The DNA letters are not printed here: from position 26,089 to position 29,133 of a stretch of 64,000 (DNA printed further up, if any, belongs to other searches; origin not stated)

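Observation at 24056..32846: Self-contained Qmo/Hdr-like flavin-bifurcation cluster with sulfur carriers in a Bacteroidota genome, lacking HdrB, AprAB and hydrogenase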

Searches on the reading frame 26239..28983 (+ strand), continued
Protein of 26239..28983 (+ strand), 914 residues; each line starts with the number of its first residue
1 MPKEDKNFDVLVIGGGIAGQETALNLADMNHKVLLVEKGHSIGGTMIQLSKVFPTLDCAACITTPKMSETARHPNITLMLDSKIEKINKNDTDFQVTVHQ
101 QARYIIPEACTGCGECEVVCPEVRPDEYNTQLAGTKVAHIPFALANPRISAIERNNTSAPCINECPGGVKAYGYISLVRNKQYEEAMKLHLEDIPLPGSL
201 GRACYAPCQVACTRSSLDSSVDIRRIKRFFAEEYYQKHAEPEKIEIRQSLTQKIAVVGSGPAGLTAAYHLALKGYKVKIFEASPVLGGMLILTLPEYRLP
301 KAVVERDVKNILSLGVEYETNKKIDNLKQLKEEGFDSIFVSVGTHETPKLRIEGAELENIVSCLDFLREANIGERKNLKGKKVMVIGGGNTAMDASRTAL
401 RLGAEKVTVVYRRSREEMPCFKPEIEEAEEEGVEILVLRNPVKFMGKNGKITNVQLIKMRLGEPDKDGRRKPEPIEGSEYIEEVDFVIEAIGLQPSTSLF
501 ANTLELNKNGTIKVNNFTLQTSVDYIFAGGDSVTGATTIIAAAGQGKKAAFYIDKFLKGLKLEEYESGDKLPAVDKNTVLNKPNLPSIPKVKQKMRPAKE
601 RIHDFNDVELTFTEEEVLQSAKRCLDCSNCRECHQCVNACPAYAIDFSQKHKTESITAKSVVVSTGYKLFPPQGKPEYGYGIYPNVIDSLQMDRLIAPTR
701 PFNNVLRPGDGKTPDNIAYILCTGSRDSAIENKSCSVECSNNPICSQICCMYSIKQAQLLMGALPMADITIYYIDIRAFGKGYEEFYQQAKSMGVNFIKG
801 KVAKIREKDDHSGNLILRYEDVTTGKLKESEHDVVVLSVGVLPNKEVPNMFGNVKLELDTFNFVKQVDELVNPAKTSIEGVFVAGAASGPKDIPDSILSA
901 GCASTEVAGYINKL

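Call 77: search_protein_families(library=ncbifam, proteins=[L001:15139-16188:+, L043:14810-15994:+, L072:6352-7479:+, L016:15058-16128:+, L080:15011-15994:+, L080:8658-9038:-, L076:3686-4900:+], max_evalue=0.00001)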
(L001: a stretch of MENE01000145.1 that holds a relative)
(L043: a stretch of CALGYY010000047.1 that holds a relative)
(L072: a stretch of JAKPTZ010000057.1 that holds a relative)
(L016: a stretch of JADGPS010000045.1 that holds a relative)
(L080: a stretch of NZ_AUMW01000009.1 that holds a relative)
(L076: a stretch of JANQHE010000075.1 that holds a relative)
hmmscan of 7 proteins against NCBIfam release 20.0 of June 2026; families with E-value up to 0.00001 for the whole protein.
L001:15139-16188:+ (349 aa): 5 families
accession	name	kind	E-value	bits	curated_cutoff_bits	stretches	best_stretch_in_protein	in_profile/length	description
NF038018.1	qmoC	equivalog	7.4e-41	140.8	300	1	7-342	4-360/360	quinone-interacting membrane-bound oxidoreductase complex subunit QmoC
TIGR03290.1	CoB_CoM_SS_C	equivalog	3.7e-14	52.9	160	1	21-93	2-74/144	CoB--CoM heterodisulfide reductase subunit C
NF041890.1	hdrC_Methbact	equivalog_domain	3.5e-11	43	270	1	8-95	16-102/192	ferredoxin:CoB-CoM heterodisulfide reductase subunit HdrC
NF041779.1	hetero_SS_HdrC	equivalog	1.6e-10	40.8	350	1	20-92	30-101/198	ferredoxin:CoB-CoM heterodisulfide reductase subunit HdrC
NF008369.0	PRK11168.1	equivalog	9.1e-06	24.8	278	0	17-92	7-85/401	anaerobic glycerol-3-phosphate dehydrogenase subunit C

L043:14810-15994:+ (394 aa): 5 families
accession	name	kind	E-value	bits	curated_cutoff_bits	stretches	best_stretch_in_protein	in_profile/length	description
NF038018.1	qmoC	equivalog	3.5e-62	210.9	300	1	7-374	4-358/360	quinone-interacting membrane-bound oxidoreductase complex subunit QmoC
TIGR03290.1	CoB_CoM_SS_C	equivalog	1.3e-12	48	160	1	21-94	2-75/144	CoB--CoM heterodisulfide reductase subunit C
NF041890.1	hdrC_Methbact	equivalog_domain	9.2e-10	38.4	270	1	10-88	18-95/192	ferredoxin:CoB-CoM heterodisulfide reductase subunit HdrC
NF041779.1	hetero_SS_HdrC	equivalog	2e-09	37.2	350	1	19-107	29-114/198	ferredoxin:CoB-CoM heterodisulfide reductase subunit HdrC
NF011607.0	PRK15033.1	subfamily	1.2e-08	34.3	524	1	66-383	68-380/389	tricarballylate utilization 4Fe-4S protein TcuB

L072:6352-7479:+ (375 aa): 8 families
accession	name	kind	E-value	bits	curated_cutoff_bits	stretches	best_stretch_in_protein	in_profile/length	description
NF038018.1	qmoC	equivalog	2e-55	188.7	300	1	11-367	8-358/360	quinone-interacting membrane-bound oxidoreductase complex subunit QmoC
TIGR03290.1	CoB_CoM_SS_C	equivalog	1.3e-15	57.6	160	1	22-96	3-77/144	CoB--CoM heterodisulfide reductase subunit C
NF011607.0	PRK15033.1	subfamily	2.4e-13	49.8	524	1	66-372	68-376/389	tricarballylate utilization 4Fe-4S protein TcuB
TIGR02484.1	CitB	equivalog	3.6e-13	49.4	246.6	1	23-368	16-353/372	tricarballylate utilization 4Fe-4S protein TcuB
NF041890.1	hdrC_Methbact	equivalog_domain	1.2e-07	31.5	270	1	11-98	19-105/192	ferredoxin:CoB-CoM heterodisulfide reductase subunit HdrC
NF041779.1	hetero_SS_HdrC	equivalog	1.3e-06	28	350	1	22-97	32-106/198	ferredoxin:CoB-CoM heterodisulfide reductase subunit HdrC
NF008369.0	PRK11168.1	equivalog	4.1e-06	26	278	1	17-132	7-124/401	anaerobic glycerol-3-phosphate dehydrogenase subunit C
TIGR03379.1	glycerol3P_GlpC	equivalog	6e-06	25.2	279.9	1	19-96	3-83/397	anaerobic glycerol-3-phosphate dehydrogenase subunit GlpC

L016:15058-16128:+ (356 aa): 4 families
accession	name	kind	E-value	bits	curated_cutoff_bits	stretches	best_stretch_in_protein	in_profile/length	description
NF038018.1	qmoC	equivalog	9.8e-45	153.6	300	1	15-350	4-360/360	quinone-interacting membrane-bound oxidoreductase complex subunit QmoC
TIGR03290.1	CoB_CoM_SS_C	equivalog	3.2e-13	49.9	160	1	29-101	2-74/144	CoB--CoM heterodisulfide reductase subunit C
NF041890.1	hdrC_Methbact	equivalog_domain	3.1e-09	36.7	270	1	26-99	26-98/192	ferredoxin:CoB-CoM heterodisulfide reductase subunit HdrC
NF041779.1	hetero_SS_HdrC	equivalog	3.2e-09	36.5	350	1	28-100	30-101/198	ferredoxin:CoB-CoM heterodisulfide reductase subunit HdrC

L080:15011-15994:+ (327 aa): 3 families
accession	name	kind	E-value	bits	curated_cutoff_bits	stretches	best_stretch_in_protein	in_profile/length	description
NF004898.0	PRK06259.1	equivalog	1.5e-13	50.2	385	1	128-299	298-466/488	fumarate reductase (CoM/CoB) subunit TfrB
NF045663.1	diclust_near_Sec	equivalog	1.3e-11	43.3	530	1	141-300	468-622/759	pyridine nucleotide-disulfide oxidoreductase/dicluster-binding protein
NF045670.1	quin_L_LdhH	equivalog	1.1e-08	33.8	800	1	104-297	480-686/706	L-lactate dehydrogenase (quinone) large subunit LdhH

L080:8658-9038:- (126 aa): 3 families
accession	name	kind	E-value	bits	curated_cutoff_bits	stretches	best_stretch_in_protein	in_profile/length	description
NF052430.1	repress_RicR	exception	4.4e-12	46.4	175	1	47-113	11-78/93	copper-sensing transcriptional repressor RicR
NF008464.0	PRK11352.1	equivalog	1e-10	41.9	133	1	44-123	8-87/91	formaldehyde-responsive transcriptional repressor FrmR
NF011613.0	PRK15039.1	equivalog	1.5e-08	35.2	138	1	48-105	12-72/90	Ni(II)/Co(II)-binding transcriptional repressor RcnR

L076:3686-4900:+ (404 aa): 4 families
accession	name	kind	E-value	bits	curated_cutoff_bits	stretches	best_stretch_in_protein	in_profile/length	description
NF033796.1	selen_YedE_FdhT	exception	2.5e-38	132.2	350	1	18-398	2-382/387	selenium metabolism membrane protein YedE/FdhT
NF052577.1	ThSTportTsuASprch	equivalog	2.3e-26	92.9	400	2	222-358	6-132/330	thiosulfate transporter TsuA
NF041049.1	thio_trans_TsuA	exception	3.5e-26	92.1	645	2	222-393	8-169/348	thiosulfate utilization transporter TsuA/YeeE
TIGR04112.1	seleno_YedE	equivalog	1e-12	47.9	200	1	86-356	58-315/337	YedE family putative selenium transporter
